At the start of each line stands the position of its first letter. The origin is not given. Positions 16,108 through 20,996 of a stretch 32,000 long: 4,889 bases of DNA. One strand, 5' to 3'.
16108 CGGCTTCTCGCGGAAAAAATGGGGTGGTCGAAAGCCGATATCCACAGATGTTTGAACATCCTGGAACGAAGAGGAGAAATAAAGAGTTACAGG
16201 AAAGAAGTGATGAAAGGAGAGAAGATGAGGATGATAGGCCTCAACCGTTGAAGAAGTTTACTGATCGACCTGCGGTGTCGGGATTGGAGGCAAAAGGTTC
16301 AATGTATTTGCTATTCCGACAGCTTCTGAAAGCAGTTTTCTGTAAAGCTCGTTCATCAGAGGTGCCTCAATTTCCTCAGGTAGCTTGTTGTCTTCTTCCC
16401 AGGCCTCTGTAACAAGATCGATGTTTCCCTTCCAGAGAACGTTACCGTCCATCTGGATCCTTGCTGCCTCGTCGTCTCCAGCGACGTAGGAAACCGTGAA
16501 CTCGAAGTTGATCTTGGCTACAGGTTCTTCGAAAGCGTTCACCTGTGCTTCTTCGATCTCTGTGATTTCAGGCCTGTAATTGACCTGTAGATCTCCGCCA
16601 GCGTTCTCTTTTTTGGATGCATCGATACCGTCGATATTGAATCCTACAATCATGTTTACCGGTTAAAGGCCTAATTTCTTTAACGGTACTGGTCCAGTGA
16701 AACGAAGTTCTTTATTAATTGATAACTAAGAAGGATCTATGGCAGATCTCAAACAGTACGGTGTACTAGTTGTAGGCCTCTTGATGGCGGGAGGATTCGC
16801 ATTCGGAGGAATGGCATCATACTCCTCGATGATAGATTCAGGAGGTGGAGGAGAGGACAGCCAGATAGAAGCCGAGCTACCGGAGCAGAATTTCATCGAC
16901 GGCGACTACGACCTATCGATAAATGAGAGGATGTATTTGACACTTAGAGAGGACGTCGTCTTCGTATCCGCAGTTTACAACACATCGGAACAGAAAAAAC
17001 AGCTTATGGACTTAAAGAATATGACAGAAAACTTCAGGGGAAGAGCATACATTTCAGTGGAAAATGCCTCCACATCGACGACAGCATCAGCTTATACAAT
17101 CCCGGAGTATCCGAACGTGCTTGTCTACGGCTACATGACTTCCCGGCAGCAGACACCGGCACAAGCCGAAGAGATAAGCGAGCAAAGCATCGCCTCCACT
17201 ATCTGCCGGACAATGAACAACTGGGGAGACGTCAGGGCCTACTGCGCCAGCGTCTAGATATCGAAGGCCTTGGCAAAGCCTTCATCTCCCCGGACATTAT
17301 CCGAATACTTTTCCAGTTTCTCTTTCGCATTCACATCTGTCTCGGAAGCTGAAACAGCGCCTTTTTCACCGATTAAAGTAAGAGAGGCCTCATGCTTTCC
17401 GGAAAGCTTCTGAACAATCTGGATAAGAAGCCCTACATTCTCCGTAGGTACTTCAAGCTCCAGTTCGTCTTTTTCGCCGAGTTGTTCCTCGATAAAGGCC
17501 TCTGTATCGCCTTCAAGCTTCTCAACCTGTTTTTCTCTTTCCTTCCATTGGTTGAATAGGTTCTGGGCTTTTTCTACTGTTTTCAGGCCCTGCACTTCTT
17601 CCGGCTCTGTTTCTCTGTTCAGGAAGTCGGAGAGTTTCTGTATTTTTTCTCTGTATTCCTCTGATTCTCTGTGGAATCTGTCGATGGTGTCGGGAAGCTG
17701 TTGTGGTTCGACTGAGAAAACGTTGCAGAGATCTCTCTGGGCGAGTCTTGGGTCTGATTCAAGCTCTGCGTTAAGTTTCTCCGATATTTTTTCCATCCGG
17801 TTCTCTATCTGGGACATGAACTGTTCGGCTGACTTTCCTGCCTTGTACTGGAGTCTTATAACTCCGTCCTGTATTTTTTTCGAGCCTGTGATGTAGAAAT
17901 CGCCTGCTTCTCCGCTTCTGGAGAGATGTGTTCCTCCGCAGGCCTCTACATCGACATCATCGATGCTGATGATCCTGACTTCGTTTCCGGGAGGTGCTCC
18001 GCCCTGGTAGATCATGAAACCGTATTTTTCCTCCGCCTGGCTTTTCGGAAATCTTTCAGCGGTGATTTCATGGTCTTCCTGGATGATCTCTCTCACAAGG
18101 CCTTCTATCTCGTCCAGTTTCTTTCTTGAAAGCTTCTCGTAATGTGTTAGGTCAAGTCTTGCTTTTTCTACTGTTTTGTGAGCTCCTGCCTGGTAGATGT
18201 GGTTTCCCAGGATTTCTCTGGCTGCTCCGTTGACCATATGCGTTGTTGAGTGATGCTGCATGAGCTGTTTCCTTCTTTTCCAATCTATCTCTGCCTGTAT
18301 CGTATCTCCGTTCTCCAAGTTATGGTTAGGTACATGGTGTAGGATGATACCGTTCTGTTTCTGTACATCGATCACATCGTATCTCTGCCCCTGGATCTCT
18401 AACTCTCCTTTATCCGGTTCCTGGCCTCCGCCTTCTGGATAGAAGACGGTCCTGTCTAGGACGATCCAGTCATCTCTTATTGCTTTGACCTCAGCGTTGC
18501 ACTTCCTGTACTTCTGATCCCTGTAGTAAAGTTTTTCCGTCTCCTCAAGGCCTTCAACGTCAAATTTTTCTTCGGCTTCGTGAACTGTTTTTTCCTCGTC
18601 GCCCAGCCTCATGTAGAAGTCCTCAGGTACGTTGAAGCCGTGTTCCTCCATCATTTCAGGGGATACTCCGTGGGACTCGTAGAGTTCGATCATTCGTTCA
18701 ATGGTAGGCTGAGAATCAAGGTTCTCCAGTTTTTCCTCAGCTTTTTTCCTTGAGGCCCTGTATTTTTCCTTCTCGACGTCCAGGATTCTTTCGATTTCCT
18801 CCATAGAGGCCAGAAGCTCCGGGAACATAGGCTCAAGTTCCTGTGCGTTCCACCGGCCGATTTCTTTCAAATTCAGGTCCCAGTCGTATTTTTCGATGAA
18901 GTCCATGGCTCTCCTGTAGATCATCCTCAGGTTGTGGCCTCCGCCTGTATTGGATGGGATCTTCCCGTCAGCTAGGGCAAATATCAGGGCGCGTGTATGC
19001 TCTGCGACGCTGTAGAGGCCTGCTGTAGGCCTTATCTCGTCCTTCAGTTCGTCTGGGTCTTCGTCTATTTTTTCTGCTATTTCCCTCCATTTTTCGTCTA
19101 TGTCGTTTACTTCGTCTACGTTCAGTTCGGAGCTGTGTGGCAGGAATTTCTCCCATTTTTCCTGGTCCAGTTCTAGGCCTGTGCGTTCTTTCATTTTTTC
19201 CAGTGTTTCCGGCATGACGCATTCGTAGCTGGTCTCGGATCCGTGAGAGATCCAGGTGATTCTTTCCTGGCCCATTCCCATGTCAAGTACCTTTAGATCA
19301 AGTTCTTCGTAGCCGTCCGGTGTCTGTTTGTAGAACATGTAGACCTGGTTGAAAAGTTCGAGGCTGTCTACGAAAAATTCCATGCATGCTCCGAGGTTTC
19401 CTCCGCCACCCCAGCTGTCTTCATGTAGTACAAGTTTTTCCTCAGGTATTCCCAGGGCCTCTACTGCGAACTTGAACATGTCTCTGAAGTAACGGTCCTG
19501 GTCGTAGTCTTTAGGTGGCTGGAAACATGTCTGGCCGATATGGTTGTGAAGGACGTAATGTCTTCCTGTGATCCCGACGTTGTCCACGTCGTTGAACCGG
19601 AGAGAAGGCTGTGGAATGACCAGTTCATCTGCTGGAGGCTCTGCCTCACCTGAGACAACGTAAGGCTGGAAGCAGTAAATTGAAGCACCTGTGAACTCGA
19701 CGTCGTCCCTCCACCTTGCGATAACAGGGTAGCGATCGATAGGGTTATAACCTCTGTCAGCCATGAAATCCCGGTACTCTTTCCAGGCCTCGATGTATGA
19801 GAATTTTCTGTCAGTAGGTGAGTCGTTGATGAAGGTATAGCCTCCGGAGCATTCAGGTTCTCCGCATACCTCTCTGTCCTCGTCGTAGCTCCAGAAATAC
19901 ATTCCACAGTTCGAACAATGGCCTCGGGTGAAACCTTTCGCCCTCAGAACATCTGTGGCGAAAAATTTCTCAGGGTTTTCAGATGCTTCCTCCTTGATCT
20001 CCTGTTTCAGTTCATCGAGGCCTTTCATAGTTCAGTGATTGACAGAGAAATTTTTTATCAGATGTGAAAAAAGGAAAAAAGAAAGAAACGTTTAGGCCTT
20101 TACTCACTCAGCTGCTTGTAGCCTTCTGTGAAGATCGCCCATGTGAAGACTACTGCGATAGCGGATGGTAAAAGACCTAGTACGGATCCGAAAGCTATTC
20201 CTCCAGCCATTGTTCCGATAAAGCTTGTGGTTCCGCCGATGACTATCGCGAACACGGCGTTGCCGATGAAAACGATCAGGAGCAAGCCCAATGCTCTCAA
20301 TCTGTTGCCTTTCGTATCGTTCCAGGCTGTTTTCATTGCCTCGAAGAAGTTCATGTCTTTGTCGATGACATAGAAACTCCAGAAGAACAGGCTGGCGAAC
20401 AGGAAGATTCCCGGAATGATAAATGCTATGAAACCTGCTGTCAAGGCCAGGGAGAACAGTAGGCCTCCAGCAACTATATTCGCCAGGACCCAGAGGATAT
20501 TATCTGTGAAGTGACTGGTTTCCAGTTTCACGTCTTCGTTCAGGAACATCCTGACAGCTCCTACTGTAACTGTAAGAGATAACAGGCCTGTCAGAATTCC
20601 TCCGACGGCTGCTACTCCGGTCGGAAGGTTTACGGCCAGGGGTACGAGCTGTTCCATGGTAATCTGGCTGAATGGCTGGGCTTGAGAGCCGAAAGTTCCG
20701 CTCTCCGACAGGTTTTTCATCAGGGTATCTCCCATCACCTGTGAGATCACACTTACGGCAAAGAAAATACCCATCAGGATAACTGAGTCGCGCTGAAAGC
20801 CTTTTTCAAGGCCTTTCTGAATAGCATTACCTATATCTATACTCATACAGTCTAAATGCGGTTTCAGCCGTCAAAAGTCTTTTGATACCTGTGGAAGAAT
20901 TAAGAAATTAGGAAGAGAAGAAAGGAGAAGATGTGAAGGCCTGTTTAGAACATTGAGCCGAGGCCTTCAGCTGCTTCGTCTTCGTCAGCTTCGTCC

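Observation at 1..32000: Hyper-abundant palindrome AGGCCT, about one copy per 250 bp in all codon phases and in intergenic DNA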

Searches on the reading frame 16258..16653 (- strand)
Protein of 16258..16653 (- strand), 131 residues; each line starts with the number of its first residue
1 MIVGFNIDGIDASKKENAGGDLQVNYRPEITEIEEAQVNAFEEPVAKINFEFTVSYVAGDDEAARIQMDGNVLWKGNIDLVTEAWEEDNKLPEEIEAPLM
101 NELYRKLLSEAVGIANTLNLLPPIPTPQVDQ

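Call 11: search_protein_families(library=pfam, proteins=[window:16258-16653:-], max_evalue=0.01)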
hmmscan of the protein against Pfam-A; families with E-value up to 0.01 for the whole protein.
window:16258-16653:- (131 aa): 0 families

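Call 56: search_protein_families(library=pfam, proteins=[window:16258-16653:-], max_evalue=1)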
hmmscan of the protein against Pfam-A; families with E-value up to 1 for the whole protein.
window:16258-16653:- (131 aa): 1 family
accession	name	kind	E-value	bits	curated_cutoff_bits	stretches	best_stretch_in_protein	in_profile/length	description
PF07657.19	MNNL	-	0.02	14.9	22.5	1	52-96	75-119/157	N terminus of Notch ligand C2-like domain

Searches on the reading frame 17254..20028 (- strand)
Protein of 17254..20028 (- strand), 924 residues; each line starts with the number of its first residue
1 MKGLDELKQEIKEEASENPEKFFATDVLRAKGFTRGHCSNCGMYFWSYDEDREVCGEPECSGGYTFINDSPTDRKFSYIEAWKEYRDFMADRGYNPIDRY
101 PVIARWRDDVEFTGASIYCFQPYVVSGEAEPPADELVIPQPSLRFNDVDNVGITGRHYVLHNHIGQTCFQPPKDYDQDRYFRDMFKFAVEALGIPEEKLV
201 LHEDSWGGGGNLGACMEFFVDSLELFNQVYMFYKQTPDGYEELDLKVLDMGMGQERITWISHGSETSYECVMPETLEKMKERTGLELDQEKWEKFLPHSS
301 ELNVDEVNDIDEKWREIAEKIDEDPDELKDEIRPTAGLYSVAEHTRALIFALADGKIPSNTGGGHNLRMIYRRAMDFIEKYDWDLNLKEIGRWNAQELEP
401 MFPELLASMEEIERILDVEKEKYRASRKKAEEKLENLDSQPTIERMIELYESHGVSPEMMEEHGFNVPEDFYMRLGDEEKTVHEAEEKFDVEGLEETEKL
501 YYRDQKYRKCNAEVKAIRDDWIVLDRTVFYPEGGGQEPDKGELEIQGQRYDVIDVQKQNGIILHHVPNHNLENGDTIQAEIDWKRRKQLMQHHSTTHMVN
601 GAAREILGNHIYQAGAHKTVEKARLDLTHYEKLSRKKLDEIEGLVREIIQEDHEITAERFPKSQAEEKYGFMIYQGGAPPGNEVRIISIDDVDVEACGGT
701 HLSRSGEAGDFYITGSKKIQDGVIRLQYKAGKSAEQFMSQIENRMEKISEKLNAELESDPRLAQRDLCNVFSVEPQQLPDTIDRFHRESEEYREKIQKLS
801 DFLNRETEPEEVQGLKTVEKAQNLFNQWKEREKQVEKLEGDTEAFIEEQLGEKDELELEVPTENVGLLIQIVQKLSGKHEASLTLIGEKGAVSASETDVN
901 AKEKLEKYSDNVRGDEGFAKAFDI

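Call 5: search_protein_families(library=ncbifam, proteins=[window:17254-20028:-])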
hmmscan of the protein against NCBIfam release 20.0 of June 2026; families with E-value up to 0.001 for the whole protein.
window:17254-20028:- (924 aa): 4 families
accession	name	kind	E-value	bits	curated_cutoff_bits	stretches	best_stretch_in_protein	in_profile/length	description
TIGR03683.1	A-tRNA_syn_arch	equivalog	9e-234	778.6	744.7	1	23-806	4-791/902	alanine--tRNA ligase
TIGR00344.1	alaS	equivalog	1.4e-139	466.8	457.05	1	83-833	4-777/847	alanine--tRNA ligase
NF040865.1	a_tRNA_ed_AlaXM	equivalog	6.3e-53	179.9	300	1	497-727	1-230/234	alanyl-tRNA editing protein AlaXM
NF002436.0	PRK01584.1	equivalog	5.1e-40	137.5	529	4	588-726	452-588/595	alanine--tRNA ligase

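Call 6: find_related_loci(query=window:17254-20028:-, collection=genome_contigs, flank=10000)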
Query window:17254-20028:- (924 aa) in genome_contigs; peptide patterns used: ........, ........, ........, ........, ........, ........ (x = any residue, [..] = any of these).
28 stretches matched a pattern; 6 encode a relative of the query (tblastn E <= 1e-3); 6 distinct loci.
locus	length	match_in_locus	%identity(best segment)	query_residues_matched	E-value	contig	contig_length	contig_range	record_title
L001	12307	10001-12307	70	1-761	0e+0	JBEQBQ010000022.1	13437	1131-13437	MAG: Candidatus Nanohaloarchaea archaeon isolate 04_S200.semibin_refined.147 NODE_1201_length_13437_cov_1.950188, whole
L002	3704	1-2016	63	252-924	0e+0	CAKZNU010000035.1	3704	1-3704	MAG TPA_asm: uncultured euryarchaeote isolate ERR2683643_bin.0_CONCOCT_v1.1_MAG genome assembly, contig: ERZ1034569.4815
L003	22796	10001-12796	65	1-924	0e+0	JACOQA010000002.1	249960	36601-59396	MAG: Candidatus Nanohaloarchaea archaeon isolate MAG_AT22 2, whole genome shotgun sequence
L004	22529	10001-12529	42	6-802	0e+0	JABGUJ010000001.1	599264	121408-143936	MAG: Candidatus Woesearchaeota archaeon isolate SI034_bin151 k141_2074571, whole genome shotgun sequence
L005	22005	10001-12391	35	8-798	3e-160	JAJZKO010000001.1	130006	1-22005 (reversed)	MAG: Candidatus Micrarchaeota archaeon isolate MAS1.bin30 NODE_39_length_130006_cov_95.055059, whole genome shotgun sequ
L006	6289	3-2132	36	99-798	1e-139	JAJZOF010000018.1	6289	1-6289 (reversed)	MAG: Candidatus Micrarchaeota archaeon isolate MAS4.bin58 NODE_16038_length_6289_cov_15.589744, whole genome shotgun seq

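Call 16: find_encoding_contigs(protein=window:17254-20028:-, flank=10000, max_places=10)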
Protein window:17254-20028:- (924 aa): 2 contigs read that carry it; 2 places shown.
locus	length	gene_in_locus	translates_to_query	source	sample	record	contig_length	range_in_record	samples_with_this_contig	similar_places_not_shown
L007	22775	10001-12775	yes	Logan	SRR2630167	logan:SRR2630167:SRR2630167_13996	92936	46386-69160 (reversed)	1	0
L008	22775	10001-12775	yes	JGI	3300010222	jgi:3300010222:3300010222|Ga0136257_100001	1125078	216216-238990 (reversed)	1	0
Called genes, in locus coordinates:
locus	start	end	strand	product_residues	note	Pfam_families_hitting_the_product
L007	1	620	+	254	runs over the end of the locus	-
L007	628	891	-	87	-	-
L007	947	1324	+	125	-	PF04892:VanZ-LLP1 (faint)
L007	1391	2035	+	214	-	PF00254:FKBP_C, PF22199:FKBP26_IF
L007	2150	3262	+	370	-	PF00091:Tubulin, PF12327:FtsZ_C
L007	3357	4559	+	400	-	PF08495:FIST, PF10442:FIST_C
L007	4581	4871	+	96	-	-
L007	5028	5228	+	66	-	PF00584:SecE (weak)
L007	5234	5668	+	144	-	PF03439:Spt5-NGN, PF00467:KOW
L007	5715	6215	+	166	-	PF03946:Ribosomal_L11_N, PF00298:Ribosomal_L11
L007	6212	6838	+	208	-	PF00687:Ribosomal_L1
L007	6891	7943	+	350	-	PF00466:Ribosomal_L10, PF17777:RL10P_insert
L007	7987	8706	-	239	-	-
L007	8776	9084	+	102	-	PF00428:Ribosomal_60s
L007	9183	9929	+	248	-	PF25231:DUF7847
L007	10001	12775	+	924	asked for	PF01411:tRNA-synt_2c, PF07973:tRNA_SAD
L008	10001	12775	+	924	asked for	PF01411:tRNA-synt_2c, PF07973:tRNA_SAD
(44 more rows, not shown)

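Call 23: find_homologous_proteins(query=window:17254-20028:-, max_evalue=1e-100)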
Query window:17254-20028:- (924 aa): 1897 proteins with E <= 1e-100 among 8000 candidates; the best 120 are listed.
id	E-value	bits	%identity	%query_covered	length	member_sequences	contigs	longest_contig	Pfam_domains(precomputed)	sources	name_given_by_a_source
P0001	0.0e+0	2128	100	100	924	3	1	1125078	PF01411.25,PF07973.20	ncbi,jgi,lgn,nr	ncbi:hypothetical protein AQV86_01390 [Nanohaloarchaea archaeon SG9]|nr:hypothetical protein AQV86_0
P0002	0.0e+0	1876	86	100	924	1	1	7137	PF01411.25,PF07973.20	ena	-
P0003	0.0e+0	1872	86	100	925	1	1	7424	PF01411.25,PF07973.20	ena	-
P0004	0.0e+0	1864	86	100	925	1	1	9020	PF01411.25,PF07973.20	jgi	jgi:alanyl-tRNA synthetase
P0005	0.0e+0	1861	86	100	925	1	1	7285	PF01411.25,PF07973.20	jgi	jgi:alanyl-tRNA synthetase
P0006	0.0e+0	1859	86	100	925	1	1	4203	PF01411.25,PF07973.20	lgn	-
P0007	0.0e+0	1859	86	100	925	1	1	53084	PF01411.25,PF07973.20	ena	-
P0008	0.0e+0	1858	86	100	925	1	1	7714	PF01411.25,PF07973.20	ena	-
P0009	0.0e+0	1854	85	100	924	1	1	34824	PF01411.25,PF07973.20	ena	-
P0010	0.0e+0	1841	85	100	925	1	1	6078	PF01411.25,PF07973.20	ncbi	-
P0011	0.0e+0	1764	86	95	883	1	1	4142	PF01411.25,PF07973.20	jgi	jgi:alanyl-tRNA synthetase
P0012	0.0e+0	1752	81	100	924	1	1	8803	PF01411.25,PF07973.20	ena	-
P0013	0.0e+0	1710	78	100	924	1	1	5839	PF01411.25,PF07973.20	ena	-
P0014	0.0e+0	1691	78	100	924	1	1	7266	PF01411.25,PF07973.20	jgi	jgi:alanyl-tRNA synthetase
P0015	0.0e+0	1650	75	100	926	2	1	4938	PF01411.25,PF07973.20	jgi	jgi:alanyl-tRNA synthetase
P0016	0.0e+0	1649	76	100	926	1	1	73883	PF01411.25,PF07973.20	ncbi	ncbi:MAG: alanine--tRNA ligase [Candidatus Nanosalina sp.]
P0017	0.0e+0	1623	75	100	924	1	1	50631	PF01411.25,PF07973.20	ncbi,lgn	ncbi:MAG: alanine--tRNA ligase [Candidatus Nanohalobium sp.]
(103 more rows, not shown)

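Call 24: find_encoding_contigs(protein=P0007, flank=10000, max_places=2)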
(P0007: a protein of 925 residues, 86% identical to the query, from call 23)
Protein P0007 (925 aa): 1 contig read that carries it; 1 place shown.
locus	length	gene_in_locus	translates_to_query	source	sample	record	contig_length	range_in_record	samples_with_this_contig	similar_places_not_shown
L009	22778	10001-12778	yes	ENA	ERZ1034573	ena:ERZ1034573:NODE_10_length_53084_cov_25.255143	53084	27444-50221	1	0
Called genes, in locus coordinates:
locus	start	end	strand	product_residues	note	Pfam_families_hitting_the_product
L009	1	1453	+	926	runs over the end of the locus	PF00133:tRNA-synt_1, PF09334:tRNA-synt_1g, PF13603:tRNA-synt_1_2, PF00133:tRNA-synt_1, PF08264:Anticodon_1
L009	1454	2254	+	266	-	-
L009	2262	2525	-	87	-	-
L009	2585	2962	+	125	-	PF04892:VanZ-LLP1 (weak)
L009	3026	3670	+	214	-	PF00254:FKBP_C, PF22199:FKBP26_IF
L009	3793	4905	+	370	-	PF00091:Tubulin, PF12327:FtsZ_C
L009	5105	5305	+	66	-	PF00584:SecE (weak)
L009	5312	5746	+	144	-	PF03439:Spt5-NGN, PF00467:KOW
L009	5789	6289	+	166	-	PF03946:Ribosomal_L11_N, PF00298:Ribosomal_L11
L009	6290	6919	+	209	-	PF00687:Ribosomal_L1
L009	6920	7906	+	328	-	PF00466:Ribosomal_L10, PF17777:RL10P_insert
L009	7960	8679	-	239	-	-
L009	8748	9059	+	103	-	PF00428:Ribosomal_60s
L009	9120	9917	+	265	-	PF25231:DUF7847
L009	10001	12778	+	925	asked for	PF01411:tRNA-synt_2c, PF07973:tRNA_SAD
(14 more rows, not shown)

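Call 25: find_encoding_contigs(protein=P0009, flank=10000, max_places=2)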
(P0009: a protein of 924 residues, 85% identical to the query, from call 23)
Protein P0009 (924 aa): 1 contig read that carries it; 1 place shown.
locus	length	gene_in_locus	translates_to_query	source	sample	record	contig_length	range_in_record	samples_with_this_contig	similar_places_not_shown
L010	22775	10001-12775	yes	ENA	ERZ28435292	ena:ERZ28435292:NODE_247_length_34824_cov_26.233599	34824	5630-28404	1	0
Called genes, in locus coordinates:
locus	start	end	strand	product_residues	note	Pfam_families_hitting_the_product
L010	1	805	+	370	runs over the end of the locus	PF00091:Tubulin, PF12327:FtsZ_C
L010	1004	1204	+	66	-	PF00584:SecE (weak)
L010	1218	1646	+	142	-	PF03439:Spt5-NGN, PF00467:KOW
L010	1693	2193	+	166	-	PF03946:Ribosomal_L11_N, PF00298:Ribosomal_L11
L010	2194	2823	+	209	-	PF00687:Ribosomal_L1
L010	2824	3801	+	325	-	PF00466:Ribosomal_L10, PF17777:RL10P_insert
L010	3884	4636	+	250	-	-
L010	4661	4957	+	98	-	-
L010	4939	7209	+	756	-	PF03009:GDPD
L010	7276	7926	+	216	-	-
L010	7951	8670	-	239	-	-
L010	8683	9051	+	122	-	PF00428:Ribosomal_60s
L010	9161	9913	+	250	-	PF25231:DUF7847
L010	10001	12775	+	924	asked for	PF01411:tRNA-synt_2c, PF07973:tRNA_SAD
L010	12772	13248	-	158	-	-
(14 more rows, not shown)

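Call 26: find_encoding_contigs(protein=P0012, flank=10000, max_places=2)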
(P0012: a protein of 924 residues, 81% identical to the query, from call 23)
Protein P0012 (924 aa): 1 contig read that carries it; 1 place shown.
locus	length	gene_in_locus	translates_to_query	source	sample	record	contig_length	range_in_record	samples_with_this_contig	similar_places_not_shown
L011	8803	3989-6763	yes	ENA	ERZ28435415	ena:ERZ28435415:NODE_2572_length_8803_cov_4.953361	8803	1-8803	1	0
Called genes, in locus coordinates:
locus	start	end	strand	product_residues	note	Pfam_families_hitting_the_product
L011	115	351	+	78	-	-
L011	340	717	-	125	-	-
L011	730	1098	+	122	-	PF00428:Ribosomal_60s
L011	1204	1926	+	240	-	PF25231:DUF7847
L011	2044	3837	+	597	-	PF07581:Glug (faint)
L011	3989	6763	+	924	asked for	PF01411:tRNA-synt_2c, PF07973:tRNA_SAD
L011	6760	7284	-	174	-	-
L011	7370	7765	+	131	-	-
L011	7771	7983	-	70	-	-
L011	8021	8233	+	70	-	-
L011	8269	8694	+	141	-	PF00011:HSP20, PF17886:ArsA_HSP20 (faint)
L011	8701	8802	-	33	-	?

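Call 27: find_encoding_contigs(protein=P0016, flank=10000, max_places=2)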
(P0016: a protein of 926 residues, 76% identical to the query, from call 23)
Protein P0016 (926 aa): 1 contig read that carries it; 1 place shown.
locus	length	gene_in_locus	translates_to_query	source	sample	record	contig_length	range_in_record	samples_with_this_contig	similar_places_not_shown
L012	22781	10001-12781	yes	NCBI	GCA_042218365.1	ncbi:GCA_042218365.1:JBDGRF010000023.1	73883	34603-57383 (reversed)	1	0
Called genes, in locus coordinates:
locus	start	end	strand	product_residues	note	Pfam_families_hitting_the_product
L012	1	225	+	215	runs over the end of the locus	PF00254:FKBP_C, PF22199:FKBP26_IF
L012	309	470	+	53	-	-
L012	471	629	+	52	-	-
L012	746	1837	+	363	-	PF00091:Tubulin, PF12327:FtsZ_C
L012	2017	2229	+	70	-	PF00584:SecE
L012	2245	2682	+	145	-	PF03439:Spt5-NGN, PF00467:KOW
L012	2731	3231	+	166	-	PF03946:Ribosomal_L11_N, PF00298:Ribosomal_L11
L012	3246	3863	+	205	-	PF00687:Ribosomal_L1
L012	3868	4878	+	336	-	PF00466:Ribosomal_L10, PF17777:RL10P_insert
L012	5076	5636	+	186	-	-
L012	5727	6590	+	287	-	PF13462:Thioredoxin_4, PF13098:Thioredoxin_2 (weak), PF01323:DSBA (weak)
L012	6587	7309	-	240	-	-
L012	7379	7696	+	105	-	-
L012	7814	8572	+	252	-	PF10110:GPDPase_memb (weak)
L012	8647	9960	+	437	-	PF08014:MATCAP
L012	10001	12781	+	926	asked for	PF01411:tRNA-synt_2c, PF07973:tRNA_SAD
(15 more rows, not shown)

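Call 39: find_encoding_contigs(protein=P0013, flank=10000, max_places=1)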
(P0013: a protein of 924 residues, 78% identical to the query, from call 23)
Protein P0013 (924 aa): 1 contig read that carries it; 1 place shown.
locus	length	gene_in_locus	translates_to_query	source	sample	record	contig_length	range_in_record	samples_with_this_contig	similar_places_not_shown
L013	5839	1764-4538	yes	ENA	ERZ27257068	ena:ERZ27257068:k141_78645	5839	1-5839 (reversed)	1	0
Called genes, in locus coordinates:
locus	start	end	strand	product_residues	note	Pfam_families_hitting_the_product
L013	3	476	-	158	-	?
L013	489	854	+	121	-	PF00428:Ribosomal_60s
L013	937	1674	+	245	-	PF25231:DUF7847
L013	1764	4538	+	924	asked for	PF01411:tRNA-synt_2c, PF07973:tRNA_SAD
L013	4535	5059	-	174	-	-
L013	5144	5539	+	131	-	-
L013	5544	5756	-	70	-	-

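Call 40: find_encoding_contigs(protein=P0014, flank=10000, max_places=1)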
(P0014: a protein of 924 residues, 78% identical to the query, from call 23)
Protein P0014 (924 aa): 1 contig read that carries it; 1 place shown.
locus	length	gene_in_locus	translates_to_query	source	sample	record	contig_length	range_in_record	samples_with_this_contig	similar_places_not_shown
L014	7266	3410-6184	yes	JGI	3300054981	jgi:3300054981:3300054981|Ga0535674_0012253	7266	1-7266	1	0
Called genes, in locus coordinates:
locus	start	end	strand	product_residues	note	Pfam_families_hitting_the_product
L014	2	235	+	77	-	?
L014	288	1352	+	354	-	-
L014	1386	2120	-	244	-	-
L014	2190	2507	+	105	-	PF00428:Ribosomal_60s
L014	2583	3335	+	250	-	PF25231:DUF7847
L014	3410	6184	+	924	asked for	PF01411:tRNA-synt_2c, PF07973:tRNA_SAD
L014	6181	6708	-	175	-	-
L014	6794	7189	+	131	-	-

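Call 41: find_encoding_contigs(protein=P0017, flank=10000, max_places=1)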
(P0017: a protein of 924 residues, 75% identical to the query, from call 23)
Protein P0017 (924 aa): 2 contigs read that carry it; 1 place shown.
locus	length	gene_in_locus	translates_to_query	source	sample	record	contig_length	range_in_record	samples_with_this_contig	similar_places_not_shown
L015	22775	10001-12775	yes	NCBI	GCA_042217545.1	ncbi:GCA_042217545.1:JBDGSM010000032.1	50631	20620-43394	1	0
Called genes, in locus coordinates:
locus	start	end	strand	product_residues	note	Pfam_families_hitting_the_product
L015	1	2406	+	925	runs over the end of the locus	PF00133:tRNA-synt_1, PF01921:tRNA-synt_1f (faint), PF01406:tRNA-synt_1e (faint), PF09334:tRNA-synt_1g, PF13603:tRNA-synt_1_2, PF00133:tRNA-synt_1 (weak), PF08264:Anticodon_1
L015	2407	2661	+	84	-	-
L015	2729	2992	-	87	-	-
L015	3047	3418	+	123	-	-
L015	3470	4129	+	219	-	PF00254:FKBP_C, PF22199:FKBP26_IF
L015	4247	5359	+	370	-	PF00091:Tubulin, PF12327:FtsZ_C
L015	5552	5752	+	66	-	PF00584:SecE (weak)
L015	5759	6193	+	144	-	PF03439:Spt5-NGN, PF00467:KOW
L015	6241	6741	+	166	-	PF03946:Ribosomal_L11_N, PF00298:Ribosomal_L11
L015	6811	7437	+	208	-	PF00687:Ribosomal_L1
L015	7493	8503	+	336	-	PF00466:Ribosomal_L10, PF17777:RL10P_insert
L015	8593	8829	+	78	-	-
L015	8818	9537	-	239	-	-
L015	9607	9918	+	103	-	PF00428:Ribosomal_60s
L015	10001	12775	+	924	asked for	PF01411:tRNA-synt_2c, PF07973:tRNA_SAD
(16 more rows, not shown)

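Call 44: find_encoding_contigs(protein=P0015, flank=10000, max_places=1)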
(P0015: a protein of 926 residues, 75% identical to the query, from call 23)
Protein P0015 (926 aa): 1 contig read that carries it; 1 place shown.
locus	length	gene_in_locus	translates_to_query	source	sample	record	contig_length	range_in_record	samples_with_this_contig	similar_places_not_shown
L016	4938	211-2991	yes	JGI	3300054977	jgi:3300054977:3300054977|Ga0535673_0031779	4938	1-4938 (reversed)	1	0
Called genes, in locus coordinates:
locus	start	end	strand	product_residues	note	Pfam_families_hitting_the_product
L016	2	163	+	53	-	?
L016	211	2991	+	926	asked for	PF01411:tRNA-synt_2c, PF07973:tRNA_SAD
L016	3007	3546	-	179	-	-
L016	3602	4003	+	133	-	-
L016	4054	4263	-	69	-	-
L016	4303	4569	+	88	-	-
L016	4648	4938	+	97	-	?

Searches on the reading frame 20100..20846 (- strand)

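Call 56: search_protein_families(library=pfam, proteins=[window:20100-20846:-], max_evalue=1)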
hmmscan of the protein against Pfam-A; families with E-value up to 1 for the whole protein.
window:20100-20846:- (248 aa): 1 family
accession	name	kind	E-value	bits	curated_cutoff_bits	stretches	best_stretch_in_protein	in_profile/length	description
PF10110.14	GPDPase_memb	-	0.0082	15.3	29.6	1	159-239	188-266/321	Membrane domain of glycerophosphoryl diester phosphodiesterase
